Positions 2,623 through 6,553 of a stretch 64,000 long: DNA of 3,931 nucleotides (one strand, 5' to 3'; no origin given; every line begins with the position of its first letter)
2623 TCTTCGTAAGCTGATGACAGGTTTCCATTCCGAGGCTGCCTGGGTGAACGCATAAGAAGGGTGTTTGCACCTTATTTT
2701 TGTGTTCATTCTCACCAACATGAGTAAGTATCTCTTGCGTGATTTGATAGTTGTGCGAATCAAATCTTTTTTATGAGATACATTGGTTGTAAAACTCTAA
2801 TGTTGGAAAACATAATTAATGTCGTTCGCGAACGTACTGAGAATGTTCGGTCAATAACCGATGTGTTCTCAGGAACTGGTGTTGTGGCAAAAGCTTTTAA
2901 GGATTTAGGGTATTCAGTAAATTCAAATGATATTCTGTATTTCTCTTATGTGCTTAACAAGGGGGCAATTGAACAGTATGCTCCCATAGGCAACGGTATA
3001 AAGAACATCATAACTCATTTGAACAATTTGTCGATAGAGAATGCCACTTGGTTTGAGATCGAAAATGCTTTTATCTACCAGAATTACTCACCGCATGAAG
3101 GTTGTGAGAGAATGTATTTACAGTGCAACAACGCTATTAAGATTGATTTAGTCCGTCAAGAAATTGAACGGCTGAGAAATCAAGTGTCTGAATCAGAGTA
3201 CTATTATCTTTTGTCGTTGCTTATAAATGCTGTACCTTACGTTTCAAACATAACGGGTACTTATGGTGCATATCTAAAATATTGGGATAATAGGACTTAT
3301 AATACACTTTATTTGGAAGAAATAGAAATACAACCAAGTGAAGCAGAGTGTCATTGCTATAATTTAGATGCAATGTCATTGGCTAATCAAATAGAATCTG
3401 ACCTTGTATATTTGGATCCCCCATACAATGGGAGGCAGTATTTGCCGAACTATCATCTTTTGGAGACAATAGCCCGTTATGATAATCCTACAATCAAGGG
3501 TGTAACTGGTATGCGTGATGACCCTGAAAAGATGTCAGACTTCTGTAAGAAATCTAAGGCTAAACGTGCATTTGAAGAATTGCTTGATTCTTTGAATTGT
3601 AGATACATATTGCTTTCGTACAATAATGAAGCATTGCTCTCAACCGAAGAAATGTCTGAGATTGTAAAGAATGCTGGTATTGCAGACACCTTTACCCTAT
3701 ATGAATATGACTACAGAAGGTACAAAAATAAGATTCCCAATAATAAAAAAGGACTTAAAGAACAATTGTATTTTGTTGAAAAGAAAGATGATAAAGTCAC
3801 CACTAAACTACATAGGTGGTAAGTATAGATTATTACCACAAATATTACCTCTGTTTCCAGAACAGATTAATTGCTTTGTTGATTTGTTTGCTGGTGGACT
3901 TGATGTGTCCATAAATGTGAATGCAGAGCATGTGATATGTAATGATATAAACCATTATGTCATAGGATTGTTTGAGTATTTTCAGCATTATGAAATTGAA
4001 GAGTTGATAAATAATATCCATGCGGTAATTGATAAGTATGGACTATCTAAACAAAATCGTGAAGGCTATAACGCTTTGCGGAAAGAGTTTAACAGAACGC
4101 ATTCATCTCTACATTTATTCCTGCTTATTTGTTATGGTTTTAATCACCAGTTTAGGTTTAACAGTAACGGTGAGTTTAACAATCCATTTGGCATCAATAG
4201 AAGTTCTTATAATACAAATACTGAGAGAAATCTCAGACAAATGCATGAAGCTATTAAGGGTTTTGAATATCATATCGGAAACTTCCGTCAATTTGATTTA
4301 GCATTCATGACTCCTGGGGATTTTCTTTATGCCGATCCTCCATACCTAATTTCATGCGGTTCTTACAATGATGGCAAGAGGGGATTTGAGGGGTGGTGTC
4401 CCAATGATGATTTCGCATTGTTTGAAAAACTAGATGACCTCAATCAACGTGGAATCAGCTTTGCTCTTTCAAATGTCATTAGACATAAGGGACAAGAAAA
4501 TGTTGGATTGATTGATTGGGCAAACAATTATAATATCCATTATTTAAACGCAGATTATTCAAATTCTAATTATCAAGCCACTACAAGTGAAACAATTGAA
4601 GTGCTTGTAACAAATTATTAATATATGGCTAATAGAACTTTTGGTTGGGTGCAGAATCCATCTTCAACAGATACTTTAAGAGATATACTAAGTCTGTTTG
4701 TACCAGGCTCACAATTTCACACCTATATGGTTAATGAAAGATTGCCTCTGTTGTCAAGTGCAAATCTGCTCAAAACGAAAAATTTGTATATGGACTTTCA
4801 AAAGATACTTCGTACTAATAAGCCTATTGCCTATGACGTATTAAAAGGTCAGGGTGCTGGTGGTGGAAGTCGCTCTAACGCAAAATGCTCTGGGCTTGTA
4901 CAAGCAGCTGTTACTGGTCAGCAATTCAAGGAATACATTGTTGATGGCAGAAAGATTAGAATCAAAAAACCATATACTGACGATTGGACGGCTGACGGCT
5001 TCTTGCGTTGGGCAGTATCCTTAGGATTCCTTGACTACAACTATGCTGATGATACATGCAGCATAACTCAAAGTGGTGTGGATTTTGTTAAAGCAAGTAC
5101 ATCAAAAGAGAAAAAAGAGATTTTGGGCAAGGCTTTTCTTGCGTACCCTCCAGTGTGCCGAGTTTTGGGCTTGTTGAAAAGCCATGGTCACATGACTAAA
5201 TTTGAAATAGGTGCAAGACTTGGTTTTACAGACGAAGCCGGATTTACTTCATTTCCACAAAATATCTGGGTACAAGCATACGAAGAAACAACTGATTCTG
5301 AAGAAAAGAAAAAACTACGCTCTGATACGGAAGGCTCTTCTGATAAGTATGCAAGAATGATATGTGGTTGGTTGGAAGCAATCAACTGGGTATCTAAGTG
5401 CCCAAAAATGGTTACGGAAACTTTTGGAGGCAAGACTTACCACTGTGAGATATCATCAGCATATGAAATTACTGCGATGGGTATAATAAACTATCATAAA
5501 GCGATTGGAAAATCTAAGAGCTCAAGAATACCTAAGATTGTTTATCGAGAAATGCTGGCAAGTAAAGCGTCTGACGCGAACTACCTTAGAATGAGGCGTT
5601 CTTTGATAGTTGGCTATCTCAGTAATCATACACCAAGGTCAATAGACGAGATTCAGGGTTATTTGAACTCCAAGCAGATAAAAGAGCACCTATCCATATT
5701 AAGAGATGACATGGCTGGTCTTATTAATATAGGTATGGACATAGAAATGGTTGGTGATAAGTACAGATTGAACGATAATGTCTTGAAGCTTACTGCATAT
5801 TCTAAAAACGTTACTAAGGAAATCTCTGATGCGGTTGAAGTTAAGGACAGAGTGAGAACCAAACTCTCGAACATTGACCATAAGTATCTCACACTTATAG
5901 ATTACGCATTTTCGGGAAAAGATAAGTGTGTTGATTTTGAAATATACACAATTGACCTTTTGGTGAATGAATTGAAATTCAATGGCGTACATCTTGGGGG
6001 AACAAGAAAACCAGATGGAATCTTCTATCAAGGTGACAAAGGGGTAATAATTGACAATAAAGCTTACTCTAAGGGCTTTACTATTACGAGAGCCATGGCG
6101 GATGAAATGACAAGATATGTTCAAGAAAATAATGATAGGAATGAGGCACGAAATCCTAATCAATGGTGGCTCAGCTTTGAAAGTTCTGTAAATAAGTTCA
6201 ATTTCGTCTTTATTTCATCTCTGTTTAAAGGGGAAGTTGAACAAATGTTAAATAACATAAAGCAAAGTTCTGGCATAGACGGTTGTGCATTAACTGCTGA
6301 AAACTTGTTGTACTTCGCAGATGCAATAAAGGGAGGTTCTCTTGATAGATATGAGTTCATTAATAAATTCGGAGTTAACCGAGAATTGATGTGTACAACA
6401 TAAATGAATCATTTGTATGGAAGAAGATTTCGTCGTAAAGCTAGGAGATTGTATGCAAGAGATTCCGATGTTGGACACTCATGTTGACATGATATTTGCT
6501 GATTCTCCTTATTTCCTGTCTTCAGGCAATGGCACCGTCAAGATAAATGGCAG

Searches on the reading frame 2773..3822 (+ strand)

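Call 64: search_protein_families(library=pfam, proteins=[window:2773-3822:+], max_evalue=0.00001)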
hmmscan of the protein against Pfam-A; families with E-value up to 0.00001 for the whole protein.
window:2773-3822:+ (349 aa): 1 family
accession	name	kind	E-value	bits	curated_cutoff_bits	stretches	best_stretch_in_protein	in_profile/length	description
PF02086.21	MethyltransfD12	-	1.2e-41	143.6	22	1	3-296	1-252/253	D12 class N6 adenine-specific DNA methyltransferase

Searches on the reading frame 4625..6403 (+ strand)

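Call 64: search_protein_families(library=pfam, proteins=[window:4625-6403:+], max_evalue=0.00001)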
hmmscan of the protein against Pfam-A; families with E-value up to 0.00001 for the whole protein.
window:4625-6403:+ (592 aa): 4 families
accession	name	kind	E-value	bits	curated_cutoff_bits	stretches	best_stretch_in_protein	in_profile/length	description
PF09254.17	FokI_cleav_dom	-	1.9e-86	288.7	25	1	403-585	4-186/188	FokI, cleavage domain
PF02981.21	FokI_D1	-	1.7e-76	256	25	1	4-157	1-156/156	FokI, recognition domain, subdomain 1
PF02980.22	FokI_dom_2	-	2.5e-61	206.2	25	1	163-298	1-136/136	FokI, recognition domain, subdomain 2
PF16902.11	FokI_D3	-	2.2e-28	98.4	29.2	1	311-375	1-66/69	FokI, D3 domain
